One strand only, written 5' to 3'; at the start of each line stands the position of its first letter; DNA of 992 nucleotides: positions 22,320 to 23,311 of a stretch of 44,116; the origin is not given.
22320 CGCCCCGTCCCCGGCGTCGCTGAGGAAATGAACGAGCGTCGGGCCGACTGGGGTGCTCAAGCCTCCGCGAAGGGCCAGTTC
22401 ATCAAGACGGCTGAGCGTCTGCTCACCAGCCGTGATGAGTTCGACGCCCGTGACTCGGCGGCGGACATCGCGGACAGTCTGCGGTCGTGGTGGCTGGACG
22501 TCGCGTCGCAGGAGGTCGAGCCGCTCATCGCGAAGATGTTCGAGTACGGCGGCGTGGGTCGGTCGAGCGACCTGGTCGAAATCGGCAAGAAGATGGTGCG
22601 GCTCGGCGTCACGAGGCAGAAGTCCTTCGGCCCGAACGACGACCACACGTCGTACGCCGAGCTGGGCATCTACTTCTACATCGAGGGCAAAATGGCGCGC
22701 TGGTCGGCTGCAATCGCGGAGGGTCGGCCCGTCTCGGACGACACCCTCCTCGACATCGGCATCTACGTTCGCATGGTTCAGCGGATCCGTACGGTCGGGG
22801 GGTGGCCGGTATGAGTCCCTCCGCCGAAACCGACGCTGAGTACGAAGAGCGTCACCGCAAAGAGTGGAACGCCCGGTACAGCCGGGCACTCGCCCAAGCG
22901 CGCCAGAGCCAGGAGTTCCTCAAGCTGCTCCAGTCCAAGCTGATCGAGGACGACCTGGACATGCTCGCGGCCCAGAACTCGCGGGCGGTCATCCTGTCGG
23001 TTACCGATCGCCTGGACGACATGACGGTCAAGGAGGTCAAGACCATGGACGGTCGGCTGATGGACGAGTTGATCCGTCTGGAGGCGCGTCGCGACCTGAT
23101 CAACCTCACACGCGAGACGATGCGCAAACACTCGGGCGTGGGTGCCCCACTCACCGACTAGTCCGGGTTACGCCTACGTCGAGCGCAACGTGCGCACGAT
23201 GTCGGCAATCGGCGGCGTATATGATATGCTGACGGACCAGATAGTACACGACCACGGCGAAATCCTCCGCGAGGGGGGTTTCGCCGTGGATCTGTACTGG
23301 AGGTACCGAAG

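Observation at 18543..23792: PolA + short PurA-like + helical NTPase-like + dUTPase block: candidate 2-aminoadenine (Z-base) DNA module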

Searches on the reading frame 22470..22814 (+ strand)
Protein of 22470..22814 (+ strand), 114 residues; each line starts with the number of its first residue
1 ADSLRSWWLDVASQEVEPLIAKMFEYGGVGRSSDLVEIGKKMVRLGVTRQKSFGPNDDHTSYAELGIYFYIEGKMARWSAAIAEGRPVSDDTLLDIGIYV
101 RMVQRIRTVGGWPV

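Call 50: predict_structure(alignment_id=A3)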
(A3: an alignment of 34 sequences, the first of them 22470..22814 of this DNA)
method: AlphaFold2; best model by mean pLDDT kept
length: 114 residues; sequences in the alignment: 34
mean_pLDDT: 85.1   pTM: 0.73
mean pLDDT of the five models: 85.1, 83.5, 83.1, 82.4, 82.1
residues with pLDDT >= 90: 49; 70-90: 53; 50-70: 12; < 50: 0
segments of 3 or more residues with pLDDT < 50: none
pLDDT, mean of each block of 10 residues (from residue 1): 82 73 72 91 90 69 94 97 97 90 87 74
secondary structure, 60 per line:
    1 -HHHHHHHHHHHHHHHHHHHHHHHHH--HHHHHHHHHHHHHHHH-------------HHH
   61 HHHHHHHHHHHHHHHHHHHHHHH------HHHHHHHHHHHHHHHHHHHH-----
elements in order: H2-26 H29-44 H58-83 H90-109

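Call 54: fold_search(model_id=the predicted structure, library=pdb)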
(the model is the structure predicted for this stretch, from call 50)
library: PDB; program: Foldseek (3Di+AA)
matches with E <= 10: 347; with E <= 0.001: 0
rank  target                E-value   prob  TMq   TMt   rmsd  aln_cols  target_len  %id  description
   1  9h1u_A                1.0e+00  0.25  0.29  0.22  10.9        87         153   11  Cryo-EM structure of Heterooligomeric Bacterioferritin (released 2025-10-29)
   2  5mr3_G                1.0e+00  0.10  0.21  0.20   9.5        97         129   13  Crystal structure of red abalone egg VERL repeat 2 with linker in complex with sperm lysin at 1.8 A resolution (released 2017-06-14)
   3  8axk_A                1.1e+00  0.08  0.19  0.13  16.7       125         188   15  Type 3 secretion system export apparatus core, inner rod and needle of Shigella flexneri (released 2023-03-01)
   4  2qqy                  1.2e+00  0.13  0.25  0.22  12.6       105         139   11  Crystal structure of ferritin like, diiron-carboxylate proteins from Bacillus anthracis str. Ames (released 2007-08-14)
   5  8axk_C                1.3e+00  0.08  0.20  0.14  17.7       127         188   14  Type 3 secretion system export apparatus core, inner rod and needle of Shigella flexneri (released 2023-03-01)
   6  1p29_A                1.5e+00  0.25  0.36  0.08   7.3        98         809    7  Crystal Structure of glycogen phosphorylase b in complex with maltopentaose (released 2003-09-02)
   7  8wk3_H                1.6e+00  0.05  0.18  0.12  17.7       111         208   14  Cryo-EM structure of the proximal rod-export apparatus and FlgF within the motor-hook complex in the CW state (released 2024-09-04)
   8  6s3r_B                1.7e+00  0.06  0.19  0.12  15.3       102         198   13  Structure of the FliPQR complex from the flagellar type 3 secretion system of Pseudomonas savastanoi. (released 2020-03-25)
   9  3zcq                  1.8e+00  0.28  0.32  0.06   4.7        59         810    8  Rabbit muscle glycogen phosphorylase b in complex with N-(4- trifluoromethyl-benzoyl)-N-beta-D-glucopyranosyl urea deter (released 2013-12-11)
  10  3cuv                  1.8e+00  0.28  0.32  0.06   4.7        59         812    8  Tracking structure activity relationships of glycogen phosphorylase inhibitors: synthesis, kinetic and crystallographic  (released 2009-04-21)
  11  2iei_A                1.8e+00  0.25  0.31  0.06   4.9        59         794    8  Crystal structure of rabbit muscle glycogen phosphorylase in complex with 3,4-dihydro-2-quinolone (released 2006-12-26)
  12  2gj4                  1.8e+00  0.25  0.31  0.06   4.9        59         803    8  Structure of rabbit muscle glycogen phosphorylase in complex with ligand (released 2007-02-13)
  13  5h46                  1.8e+00  0.08  0.25  0.19  12.6       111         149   11  Mycobacterium smegmatis Dps1 mutant - F47E (released 2017-09-06)
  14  2w4m                  1.9e+00  0.08  0.21  0.12  13.1        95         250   10  The Crystal Structure of human N-acetylneuraminic acid phosphatase, NANP (released 2008-12-23)
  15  6f09_Q                2.0e+00  0.13  0.27  0.15  12.6        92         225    9  Binary complex of 14-3-3 zeta with ubiquitin specific protease 8 (USP8) pSer718 peptide (released 2018-03-07)
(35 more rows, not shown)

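Call 66: search_protein_representatives(alignment_id=A3)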
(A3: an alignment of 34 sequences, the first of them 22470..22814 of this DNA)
Query: 34 sequences, 187 profile positions. Proteins with E-value up to 0.001 (for the whole library): 882; up to 1e-10: 704; up to 1e-30: 234. The best 150 are listed.
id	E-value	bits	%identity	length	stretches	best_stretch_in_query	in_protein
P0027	1.8e-67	243.2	-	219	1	5-187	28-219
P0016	1.5e-62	227.2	-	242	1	48-187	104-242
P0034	3.5e-61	222.7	-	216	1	1-187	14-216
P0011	4.2e-61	222.5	-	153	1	43-187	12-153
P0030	9.0e-61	221.4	-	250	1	10-187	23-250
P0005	2.4e-60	220.0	-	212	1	46-186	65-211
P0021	1.5e-59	217.4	-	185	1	19-186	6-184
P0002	4.7e-59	215.8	-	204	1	28-187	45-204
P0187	3.9e-58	212.8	-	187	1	25-187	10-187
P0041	4.2e-58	212.7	-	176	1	66-187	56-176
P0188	1.3e-57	211.1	-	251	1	46-187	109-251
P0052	1.4e-57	211.0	-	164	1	47-187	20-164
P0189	1.0e-56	208.2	-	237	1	59-187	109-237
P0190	1.1e-56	208.1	-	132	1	62-187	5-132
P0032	1.4e-56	207.7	-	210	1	24-186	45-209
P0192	7.0e-56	205.5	-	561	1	46-187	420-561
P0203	5.6e-50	186.2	-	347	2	55-187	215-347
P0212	3.4e-46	173.9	-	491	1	66-186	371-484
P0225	4.4e-43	163.7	-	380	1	65-186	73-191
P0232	6.6e-42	159.9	-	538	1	67-185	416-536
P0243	3.2e-40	154.4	-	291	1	67-186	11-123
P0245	6.6e-40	153.4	-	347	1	60-186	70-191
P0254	4.6e-39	150.6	-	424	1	27-186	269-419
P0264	2.7e-38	148.1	-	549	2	58-186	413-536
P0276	5.6e-37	143.8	-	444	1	13-186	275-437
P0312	3.1e-35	138.1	-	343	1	22-186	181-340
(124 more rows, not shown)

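Call 67: search_protein_families(library=pfam, proteins=[P0192, P0212, P0232, P0264, P0254, P0276, P0225, P0203, P0245, P0243], max_evalue=0.01)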
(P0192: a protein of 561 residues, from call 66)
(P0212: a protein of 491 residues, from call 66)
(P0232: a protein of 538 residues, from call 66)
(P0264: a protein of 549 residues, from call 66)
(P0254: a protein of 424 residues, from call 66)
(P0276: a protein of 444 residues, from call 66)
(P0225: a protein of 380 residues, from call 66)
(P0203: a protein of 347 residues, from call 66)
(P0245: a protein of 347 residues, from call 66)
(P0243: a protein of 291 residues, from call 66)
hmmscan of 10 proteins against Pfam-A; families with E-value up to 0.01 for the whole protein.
P0192 (561 aa): 1 family
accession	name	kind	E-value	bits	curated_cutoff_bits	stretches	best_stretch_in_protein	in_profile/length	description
PF00709.27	Adenylsucc_synt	-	1.9e-34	119.6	27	2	6-162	1-151/416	Adenylosuccinate synthetase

P0212 (491 aa): 1 family
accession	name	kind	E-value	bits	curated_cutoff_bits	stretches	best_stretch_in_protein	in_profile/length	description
PF00709.27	Adenylsucc_synt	-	1.8e-28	99.9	27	2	14-106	62-159/416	Adenylosuccinate synthetase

P0232 (538 aa): 1 family
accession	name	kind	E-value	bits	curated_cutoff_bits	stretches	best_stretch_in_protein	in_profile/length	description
PF00709.27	Adenylsucc_synt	-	1.1e-33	117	27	1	10-317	1-318/416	Adenylosuccinate synthetase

P0264 (549 aa): 1 family
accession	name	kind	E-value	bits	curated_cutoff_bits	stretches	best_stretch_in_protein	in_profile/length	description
PF00709.27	Adenylsucc_synt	-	2.3e-34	119.3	27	2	6-172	1-150/416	Adenylosuccinate synthetase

P0254 (424 aa): 1 family
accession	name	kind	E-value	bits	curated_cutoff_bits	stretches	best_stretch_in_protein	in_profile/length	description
PF07167.19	PhaC_N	-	0.0041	17.3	23.7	1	243-374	7-136/173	Poly-beta-hydroxybutyrate polymerase (PhaC) N-terminus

P0276 (444 aa): 1 family
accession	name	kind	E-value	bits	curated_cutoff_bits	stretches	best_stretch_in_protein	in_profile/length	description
PF13909.12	zf-H2C2_5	-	0.00044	20.2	27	1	118-144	1-24/26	C2H2-type zinc-finger domain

P0225 (380 aa): 0 families

P0203 (347 aa): 0 families

P0245 (347 aa): 0 families

P0243 (291 aa): 0 families

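Call 70: find_encoding_contigs(protein=P0192, flank=8000, max_places=3)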
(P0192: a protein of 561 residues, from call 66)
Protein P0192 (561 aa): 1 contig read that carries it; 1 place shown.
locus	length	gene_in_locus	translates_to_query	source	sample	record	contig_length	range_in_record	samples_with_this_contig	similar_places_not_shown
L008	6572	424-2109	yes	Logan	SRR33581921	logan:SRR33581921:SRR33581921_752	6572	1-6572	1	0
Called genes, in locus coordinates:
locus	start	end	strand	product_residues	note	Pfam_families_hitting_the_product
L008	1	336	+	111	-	?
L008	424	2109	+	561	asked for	PF00709:Adenylsucc_synt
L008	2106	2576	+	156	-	PF00692:dUTPase, PF22769:DCD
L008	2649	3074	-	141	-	-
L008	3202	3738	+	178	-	-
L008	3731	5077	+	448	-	PF03237:Terminase_6N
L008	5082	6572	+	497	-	?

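Call 71: find_encoding_contigs(protein=P0232, flank=8000, max_places=3)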
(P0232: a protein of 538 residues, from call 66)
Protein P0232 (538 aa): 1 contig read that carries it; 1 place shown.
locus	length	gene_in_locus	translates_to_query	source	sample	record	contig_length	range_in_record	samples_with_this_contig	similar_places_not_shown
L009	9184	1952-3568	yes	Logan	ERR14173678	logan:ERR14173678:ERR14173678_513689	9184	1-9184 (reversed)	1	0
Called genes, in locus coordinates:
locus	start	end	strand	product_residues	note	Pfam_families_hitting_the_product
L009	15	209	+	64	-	-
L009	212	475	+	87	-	-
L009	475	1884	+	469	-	PF00176:SNF2-rel_dom, PF04851:ResIII (faint), PF00271:Helicase_C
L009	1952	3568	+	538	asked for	PF00709:Adenylsucc_synt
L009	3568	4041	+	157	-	PF05014:Nuc_deoxyrib_tr (weak)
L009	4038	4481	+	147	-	PF00692:dUTPase, PF22769:DCD (weak)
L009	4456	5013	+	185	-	-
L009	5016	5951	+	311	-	PF12705:PDDEXK_1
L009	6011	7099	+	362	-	PF13479:AAA_24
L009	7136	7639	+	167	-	-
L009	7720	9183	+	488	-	?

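Call 72: find_encoding_contigs(protein=P0225, flank=6000, max_places=2)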
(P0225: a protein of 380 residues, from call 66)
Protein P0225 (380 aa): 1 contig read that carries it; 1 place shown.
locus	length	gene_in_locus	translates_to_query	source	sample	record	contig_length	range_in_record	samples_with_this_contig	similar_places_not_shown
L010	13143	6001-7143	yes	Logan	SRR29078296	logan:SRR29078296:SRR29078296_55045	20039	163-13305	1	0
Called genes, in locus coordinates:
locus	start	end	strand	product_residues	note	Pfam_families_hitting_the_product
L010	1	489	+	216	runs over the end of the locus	?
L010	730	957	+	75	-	-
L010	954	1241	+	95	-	-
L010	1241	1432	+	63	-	-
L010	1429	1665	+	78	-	-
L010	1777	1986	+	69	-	-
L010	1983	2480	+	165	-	-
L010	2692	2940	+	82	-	-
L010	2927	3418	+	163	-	-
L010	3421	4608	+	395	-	PF00206:Lyase_1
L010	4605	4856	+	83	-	-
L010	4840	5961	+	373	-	PF00709:Adenylsucc_synt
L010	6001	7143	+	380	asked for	-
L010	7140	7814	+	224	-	-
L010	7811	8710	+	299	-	PF00692:dUTPase, PF22769:DCD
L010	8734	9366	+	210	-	PF02467:Whib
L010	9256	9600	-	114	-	-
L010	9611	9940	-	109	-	-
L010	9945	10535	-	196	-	PF01510:Amidase_2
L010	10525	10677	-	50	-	-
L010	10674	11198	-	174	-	PF06737:Transglycosylas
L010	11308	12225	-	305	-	-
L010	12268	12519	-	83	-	-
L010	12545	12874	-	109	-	-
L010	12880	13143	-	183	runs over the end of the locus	-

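Call 73: find_encoding_contigs(protein=P0243, flank=6000, max_places=2)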
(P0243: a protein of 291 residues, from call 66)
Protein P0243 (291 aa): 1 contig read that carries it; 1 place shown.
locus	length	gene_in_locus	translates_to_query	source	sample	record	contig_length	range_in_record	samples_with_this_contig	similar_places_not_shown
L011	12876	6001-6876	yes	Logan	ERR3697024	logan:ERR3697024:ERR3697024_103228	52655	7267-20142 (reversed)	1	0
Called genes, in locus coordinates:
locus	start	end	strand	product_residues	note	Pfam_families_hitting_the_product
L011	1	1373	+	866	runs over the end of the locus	PF09250:Prim-Pol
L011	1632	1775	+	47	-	-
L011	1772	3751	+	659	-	PF01612:DNA_pol_A_exo1 (weak), PF00476:DNA_pol_A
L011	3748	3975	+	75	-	-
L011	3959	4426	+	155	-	-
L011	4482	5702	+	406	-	PF00709:Adenylsucc_synt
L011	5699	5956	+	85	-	-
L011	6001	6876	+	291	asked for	-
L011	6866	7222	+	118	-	-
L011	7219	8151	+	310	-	PF00692:dUTPase, PF22769:DCD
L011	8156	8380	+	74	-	-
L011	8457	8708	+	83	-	-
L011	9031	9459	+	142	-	-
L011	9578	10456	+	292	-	-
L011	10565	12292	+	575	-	PF13604:AAA_30 (faint)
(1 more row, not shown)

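Call 74: find_encoding_contigs(protein=P0312, flank=6000, max_places=2)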
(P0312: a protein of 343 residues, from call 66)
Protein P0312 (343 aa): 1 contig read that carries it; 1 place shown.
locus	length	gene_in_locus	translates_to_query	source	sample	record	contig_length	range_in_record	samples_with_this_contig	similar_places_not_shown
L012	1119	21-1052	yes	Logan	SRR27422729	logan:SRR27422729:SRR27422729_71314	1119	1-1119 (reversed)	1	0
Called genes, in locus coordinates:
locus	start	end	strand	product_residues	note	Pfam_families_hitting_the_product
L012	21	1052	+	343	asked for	-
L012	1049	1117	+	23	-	?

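Call 99: find_related_loci(query=A3, collection=viral_contigs, flank=5000)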
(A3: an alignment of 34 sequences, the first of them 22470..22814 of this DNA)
Query A3 (114 aa) in viral_contigs; peptide patterns used: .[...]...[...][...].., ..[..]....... (x = any residue, [..] = any of these).
48 stretches matched a pattern; 24 encode a relative of the query (tblastn E <= 1e-3); 24 distinct loci.
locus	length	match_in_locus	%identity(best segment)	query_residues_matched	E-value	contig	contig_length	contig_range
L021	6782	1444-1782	62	2-113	3e-44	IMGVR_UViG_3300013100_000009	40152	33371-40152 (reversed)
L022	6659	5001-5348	62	1-114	9e-44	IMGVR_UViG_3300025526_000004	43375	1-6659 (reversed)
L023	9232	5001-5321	65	4-113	1e-42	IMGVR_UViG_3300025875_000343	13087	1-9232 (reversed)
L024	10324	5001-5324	61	1-114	3e-42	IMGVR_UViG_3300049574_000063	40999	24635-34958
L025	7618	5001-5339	56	3-114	1e-38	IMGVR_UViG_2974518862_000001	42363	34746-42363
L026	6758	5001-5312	53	4-114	9e-39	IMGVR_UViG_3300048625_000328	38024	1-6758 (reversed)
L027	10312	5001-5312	57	4-114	2e-38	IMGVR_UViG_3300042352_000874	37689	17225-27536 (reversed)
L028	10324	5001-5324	59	3-113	1e-37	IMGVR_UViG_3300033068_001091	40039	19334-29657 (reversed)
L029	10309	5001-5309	58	1-113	2e-34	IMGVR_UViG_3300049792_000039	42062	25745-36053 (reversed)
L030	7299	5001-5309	49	4-113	2e-32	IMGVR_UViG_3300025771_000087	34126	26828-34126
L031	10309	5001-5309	54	3-113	4e-32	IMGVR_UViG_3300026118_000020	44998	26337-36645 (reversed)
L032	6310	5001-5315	50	2-113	2e-32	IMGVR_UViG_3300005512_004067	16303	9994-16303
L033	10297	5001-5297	50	4-113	2e-31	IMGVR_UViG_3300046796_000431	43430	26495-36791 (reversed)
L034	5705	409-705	50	4-113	4e-31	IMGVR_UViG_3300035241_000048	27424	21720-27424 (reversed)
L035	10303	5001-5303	46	2-113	1e-29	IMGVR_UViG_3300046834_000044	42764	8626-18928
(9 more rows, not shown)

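Call 106: search_protein_families(library=pfam, proteins=[L009:3568-4041:+, L010:3421-4608:+, L010:7140-7814:+], max_evalue=0.01)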
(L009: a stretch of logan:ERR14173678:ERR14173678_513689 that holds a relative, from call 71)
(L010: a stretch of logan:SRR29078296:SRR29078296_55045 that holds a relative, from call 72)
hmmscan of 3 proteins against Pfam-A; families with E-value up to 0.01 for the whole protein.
L009:3568-4041:+ (157 aa): 3 families
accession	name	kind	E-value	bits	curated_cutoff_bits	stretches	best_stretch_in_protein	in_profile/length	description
PF05014.21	Nuc_deoxyrib_tr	-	1.2e-06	29.1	28.8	1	5-107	1-103/117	Nucleoside 2-deoxyribosyltransferase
PF15891.11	Nuc_deoxyri_tr2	-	0.0012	19.6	30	1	3-100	2-101/105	Nucleoside 2-deoxyribosyltransferase like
PF14359.12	DUF4406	-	0.0044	17.8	22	1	24-98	21-90/91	Domain of unknown function (DUF4406)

L010:3421-4608:+ (395 aa): 1 family
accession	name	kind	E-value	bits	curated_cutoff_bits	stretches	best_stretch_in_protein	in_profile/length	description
PF00206.25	Lyase_1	-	2.7e-20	73.4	27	1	91-287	97-307/312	Lyase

L010:7140-7814:+ (224 aa): 0 families

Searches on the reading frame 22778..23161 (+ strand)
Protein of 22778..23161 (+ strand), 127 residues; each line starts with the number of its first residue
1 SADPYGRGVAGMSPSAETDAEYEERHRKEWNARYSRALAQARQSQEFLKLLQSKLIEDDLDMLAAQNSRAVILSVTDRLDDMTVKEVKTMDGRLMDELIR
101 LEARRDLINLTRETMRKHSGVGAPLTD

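Call 3: search_protein_families(library=pfam, proteins=[window:22778-23161:+], max_evalue=0.01)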
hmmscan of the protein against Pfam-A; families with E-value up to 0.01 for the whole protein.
window:22778-23161:+ (127 aa): 0 families

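Call 4: search_protein_families(library=phrogs, proteins=[window:22778-23161:+], max_evalue=0.001)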
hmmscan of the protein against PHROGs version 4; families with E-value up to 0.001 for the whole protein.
window:22778-23161:+ (127 aa): 0 families

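Call 49: search_protein_families(library=pfam, proteins=[window:22811-23161:+], max_evalue=0.1)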
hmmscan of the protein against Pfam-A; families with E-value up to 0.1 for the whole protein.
window:22811-23161:+ (116 aa): 0 families

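Call 87: search_dna_similar(query=window:22811-23161:+, collection=phages, mode=protein, max_evalue=0.01, max_rows=15)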
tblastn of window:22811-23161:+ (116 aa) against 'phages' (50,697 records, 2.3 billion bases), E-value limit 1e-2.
No match.

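Call 97: search_protein_families(library=ncbifam, proteins=[window:22811-23161:+], max_evalue=0.01)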
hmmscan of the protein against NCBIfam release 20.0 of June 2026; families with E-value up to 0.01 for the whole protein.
window:22811-23161:+ (116 aa): 0 families
